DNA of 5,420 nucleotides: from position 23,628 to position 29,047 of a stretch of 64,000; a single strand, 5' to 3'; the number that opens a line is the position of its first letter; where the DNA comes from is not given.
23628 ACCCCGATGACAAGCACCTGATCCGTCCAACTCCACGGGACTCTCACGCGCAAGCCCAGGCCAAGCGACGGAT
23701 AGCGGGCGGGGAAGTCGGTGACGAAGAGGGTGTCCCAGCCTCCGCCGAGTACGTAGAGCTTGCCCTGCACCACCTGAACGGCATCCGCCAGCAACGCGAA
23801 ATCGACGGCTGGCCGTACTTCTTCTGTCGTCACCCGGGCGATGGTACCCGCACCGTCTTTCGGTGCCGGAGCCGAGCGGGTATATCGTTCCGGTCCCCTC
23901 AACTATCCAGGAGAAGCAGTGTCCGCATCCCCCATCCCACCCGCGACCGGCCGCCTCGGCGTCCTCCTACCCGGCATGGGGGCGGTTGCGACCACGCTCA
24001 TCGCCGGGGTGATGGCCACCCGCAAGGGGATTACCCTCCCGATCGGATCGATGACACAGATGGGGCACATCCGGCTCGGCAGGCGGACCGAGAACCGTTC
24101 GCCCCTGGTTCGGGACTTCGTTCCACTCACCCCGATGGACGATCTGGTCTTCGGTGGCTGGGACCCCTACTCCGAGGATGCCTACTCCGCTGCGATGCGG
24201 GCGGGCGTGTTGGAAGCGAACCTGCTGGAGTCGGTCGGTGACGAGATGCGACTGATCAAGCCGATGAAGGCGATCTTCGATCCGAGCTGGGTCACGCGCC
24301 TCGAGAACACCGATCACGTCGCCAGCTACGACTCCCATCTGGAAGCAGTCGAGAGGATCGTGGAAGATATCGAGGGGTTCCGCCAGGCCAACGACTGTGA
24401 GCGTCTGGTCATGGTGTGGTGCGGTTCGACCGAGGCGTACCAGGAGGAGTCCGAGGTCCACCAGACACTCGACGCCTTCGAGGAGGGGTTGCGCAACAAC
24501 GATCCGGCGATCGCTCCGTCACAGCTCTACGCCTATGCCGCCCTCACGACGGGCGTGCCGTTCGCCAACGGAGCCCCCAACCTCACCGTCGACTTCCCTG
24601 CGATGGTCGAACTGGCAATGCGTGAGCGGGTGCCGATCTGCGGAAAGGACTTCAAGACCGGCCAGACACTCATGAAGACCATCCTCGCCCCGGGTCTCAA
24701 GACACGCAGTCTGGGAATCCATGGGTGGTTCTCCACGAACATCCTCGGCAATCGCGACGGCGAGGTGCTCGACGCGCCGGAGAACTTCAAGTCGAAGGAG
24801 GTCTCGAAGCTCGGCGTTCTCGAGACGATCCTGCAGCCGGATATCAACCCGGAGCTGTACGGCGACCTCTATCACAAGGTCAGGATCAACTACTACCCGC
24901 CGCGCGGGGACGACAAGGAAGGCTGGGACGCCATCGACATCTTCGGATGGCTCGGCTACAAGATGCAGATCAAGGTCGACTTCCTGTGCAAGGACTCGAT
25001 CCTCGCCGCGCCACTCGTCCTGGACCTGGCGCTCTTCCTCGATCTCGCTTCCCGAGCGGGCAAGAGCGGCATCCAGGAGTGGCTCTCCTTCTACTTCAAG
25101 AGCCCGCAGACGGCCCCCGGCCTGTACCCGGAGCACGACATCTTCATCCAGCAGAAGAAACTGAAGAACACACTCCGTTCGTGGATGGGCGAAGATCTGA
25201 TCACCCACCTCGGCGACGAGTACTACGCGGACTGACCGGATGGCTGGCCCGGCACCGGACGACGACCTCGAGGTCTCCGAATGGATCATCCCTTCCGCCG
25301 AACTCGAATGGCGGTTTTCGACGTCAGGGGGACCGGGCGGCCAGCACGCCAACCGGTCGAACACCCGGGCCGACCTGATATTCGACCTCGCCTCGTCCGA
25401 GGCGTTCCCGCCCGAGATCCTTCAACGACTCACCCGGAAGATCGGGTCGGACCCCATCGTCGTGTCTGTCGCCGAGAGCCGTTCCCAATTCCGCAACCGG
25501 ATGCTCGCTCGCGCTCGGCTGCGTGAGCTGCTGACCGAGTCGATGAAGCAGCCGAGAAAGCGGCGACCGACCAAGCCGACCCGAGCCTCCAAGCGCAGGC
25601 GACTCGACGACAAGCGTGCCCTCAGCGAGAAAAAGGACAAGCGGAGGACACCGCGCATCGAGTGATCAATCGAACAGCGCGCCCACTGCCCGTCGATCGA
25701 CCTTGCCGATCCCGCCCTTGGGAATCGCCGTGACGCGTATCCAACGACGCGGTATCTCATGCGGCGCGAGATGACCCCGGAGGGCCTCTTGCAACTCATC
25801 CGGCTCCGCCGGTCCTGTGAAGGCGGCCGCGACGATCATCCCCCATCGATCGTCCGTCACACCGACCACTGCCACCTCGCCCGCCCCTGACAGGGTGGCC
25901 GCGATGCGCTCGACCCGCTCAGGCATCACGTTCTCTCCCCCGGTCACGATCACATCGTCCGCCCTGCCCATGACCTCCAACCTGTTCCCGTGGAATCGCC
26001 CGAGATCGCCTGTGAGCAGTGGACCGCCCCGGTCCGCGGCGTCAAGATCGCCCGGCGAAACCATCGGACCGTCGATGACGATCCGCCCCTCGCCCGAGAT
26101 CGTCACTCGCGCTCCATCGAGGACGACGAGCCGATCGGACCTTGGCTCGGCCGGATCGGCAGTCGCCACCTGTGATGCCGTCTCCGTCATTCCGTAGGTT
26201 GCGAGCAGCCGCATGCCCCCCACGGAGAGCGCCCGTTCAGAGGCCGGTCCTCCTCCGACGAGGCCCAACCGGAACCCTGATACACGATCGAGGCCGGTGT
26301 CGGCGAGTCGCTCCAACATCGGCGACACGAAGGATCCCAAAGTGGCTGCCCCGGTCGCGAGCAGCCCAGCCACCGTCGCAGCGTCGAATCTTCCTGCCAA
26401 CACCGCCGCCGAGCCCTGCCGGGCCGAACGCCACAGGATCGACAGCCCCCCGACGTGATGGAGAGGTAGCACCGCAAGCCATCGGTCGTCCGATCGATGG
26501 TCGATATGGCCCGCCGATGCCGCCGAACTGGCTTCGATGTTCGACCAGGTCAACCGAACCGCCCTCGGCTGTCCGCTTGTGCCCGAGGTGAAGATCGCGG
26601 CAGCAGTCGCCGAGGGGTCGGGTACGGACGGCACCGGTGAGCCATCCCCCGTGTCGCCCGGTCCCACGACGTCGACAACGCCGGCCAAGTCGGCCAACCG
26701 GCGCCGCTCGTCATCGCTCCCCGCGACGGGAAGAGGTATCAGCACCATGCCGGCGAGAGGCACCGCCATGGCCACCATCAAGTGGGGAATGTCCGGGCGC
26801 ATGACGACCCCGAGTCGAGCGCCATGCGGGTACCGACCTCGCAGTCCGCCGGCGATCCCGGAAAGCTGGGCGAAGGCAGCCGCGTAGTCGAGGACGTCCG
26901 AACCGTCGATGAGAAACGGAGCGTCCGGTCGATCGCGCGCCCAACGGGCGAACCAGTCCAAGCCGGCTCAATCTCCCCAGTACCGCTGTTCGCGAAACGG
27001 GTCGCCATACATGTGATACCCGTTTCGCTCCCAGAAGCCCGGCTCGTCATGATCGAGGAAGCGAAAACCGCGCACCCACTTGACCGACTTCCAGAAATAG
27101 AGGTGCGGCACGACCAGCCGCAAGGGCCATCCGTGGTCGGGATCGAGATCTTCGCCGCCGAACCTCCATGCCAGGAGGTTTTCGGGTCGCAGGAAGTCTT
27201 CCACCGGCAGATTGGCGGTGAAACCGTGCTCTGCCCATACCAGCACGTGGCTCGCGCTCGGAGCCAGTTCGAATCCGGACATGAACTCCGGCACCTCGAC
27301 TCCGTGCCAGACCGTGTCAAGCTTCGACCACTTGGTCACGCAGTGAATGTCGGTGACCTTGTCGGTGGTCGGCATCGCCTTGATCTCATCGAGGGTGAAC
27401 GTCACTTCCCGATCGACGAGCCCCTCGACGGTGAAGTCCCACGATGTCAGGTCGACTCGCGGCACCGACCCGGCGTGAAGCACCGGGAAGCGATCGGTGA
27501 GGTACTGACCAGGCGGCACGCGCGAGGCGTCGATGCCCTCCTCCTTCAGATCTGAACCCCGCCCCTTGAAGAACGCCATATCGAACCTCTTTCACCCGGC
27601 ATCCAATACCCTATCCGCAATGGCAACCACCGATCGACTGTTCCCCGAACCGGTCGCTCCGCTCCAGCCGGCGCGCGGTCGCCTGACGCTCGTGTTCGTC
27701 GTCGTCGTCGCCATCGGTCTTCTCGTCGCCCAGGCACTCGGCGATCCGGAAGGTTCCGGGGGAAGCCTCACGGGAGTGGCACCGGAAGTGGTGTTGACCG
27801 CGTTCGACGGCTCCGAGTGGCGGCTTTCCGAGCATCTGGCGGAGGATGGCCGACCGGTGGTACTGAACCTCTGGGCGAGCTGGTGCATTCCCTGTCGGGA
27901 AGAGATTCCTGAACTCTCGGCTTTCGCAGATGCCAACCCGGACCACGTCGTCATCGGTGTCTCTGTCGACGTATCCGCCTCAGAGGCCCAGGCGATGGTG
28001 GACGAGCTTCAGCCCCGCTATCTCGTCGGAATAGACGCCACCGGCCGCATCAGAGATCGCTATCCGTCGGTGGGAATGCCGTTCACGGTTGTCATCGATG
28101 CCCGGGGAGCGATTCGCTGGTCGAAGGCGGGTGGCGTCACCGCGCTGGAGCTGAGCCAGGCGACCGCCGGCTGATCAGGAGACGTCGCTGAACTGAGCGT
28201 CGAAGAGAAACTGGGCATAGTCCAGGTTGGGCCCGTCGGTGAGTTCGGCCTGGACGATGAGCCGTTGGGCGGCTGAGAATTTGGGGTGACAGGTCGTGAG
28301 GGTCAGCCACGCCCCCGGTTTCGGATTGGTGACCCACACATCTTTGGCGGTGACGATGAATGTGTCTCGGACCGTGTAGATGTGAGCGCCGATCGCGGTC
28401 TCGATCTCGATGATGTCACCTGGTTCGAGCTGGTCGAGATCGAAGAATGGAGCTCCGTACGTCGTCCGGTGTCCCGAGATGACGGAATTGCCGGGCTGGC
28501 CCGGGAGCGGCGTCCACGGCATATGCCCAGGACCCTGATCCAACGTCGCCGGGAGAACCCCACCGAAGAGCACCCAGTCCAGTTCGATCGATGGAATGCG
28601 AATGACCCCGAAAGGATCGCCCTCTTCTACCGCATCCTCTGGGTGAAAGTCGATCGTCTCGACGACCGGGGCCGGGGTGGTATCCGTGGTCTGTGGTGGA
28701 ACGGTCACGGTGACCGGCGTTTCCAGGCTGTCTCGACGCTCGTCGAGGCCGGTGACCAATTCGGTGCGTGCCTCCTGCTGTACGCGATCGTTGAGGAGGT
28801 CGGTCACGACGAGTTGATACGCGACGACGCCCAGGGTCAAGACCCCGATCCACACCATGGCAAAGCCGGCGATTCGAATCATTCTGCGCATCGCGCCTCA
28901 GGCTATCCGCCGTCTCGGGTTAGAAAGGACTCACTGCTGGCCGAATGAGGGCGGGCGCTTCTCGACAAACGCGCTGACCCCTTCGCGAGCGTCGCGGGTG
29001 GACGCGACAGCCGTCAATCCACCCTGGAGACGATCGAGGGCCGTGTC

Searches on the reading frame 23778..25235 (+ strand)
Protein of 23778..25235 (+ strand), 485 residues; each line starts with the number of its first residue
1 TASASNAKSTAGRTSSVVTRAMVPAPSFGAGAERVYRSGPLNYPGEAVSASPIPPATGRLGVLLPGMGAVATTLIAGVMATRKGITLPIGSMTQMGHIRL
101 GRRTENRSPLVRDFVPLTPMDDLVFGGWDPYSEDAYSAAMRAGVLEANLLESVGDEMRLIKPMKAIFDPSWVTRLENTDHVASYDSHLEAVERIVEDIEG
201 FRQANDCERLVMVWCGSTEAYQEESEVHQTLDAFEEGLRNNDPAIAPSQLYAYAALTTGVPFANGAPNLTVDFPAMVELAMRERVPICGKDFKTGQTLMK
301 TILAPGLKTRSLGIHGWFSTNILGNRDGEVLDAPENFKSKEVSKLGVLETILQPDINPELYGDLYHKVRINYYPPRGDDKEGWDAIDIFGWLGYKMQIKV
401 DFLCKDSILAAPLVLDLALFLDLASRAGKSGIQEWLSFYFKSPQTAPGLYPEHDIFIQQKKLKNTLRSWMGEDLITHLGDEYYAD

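Call 9: search_protein_families(library=ncbifam, proteins=[window:23778-25235:+])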
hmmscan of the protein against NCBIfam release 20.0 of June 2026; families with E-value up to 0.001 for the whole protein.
window:23778-25235:+ (485 aa): 1 family
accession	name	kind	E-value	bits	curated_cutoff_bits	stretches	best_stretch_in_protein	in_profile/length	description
TIGR03450.1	mycothiol_INO1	equivalog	0.00033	20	638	1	248-348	139-241/355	inositol-3-phosphate synthase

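Call 47: search_protein_families(library=pfam, proteins=[window:23778-25235:+], max_evalue=0.0001)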
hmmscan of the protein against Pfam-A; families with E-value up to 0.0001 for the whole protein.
window:23778-25235:+ (485 aa): 2 families
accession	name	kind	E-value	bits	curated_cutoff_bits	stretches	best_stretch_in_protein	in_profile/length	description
PF07994.18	NAD_binding_5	-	5.1e-98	328.9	25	1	60-467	1-321/321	Myo-inositol-1-phosphate synthase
PF01658.22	Inos-1-P_synth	-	1.6e-31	109.1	27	1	295-407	1-107/107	Myo-inositol-1-phosphate synthase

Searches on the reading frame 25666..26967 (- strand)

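Call 47: search_protein_families(library=pfam, proteins=[window:25666-26967:-], max_evalue=0.0001)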
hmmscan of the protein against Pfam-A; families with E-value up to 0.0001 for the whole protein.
window:25666-26967:- (433 aa): 2 families
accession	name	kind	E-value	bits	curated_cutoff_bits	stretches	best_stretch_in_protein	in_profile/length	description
PF00501.34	AMP-binding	-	1.9e-33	116.3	29.9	2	111-305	153-381/384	AMP-binding enzyme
PF13193.12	AMP-binding_C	-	9.3e-09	36.5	24.5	1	352-422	2-76/76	AMP-binding enzyme C-terminal domain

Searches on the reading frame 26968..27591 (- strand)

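Call 47: search_protein_families(library=pfam, proteins=[window:26968-27591:-], max_evalue=0.0001)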
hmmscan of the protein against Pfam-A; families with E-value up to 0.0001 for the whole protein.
window:26968-27591:- (207 aa): 1 family
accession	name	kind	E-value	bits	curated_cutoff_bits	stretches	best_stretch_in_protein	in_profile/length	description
PF00174.25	Oxidored_molyb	-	1.3e-40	139.2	24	1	41-187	2-169/169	Oxidoreductase molybdopterin binding domain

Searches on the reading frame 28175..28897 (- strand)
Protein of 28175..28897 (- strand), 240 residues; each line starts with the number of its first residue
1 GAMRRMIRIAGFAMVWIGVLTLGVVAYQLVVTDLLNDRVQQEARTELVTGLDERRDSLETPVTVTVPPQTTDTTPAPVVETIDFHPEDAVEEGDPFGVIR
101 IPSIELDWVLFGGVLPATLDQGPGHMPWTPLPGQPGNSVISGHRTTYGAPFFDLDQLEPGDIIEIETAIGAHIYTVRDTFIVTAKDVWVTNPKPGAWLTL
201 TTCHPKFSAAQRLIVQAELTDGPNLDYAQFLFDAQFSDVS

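Call 47: search_protein_families(library=pfam, proteins=[window:28175-28897:-], max_evalue=0.0001)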
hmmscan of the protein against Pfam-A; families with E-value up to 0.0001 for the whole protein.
window:28175-28897:- (240 aa): 1 family
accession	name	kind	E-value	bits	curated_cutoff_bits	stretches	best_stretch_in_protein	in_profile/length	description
PF04203.18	Sortase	-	1.1e-31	109.7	26.6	1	99-219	1-124/125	Sortase domain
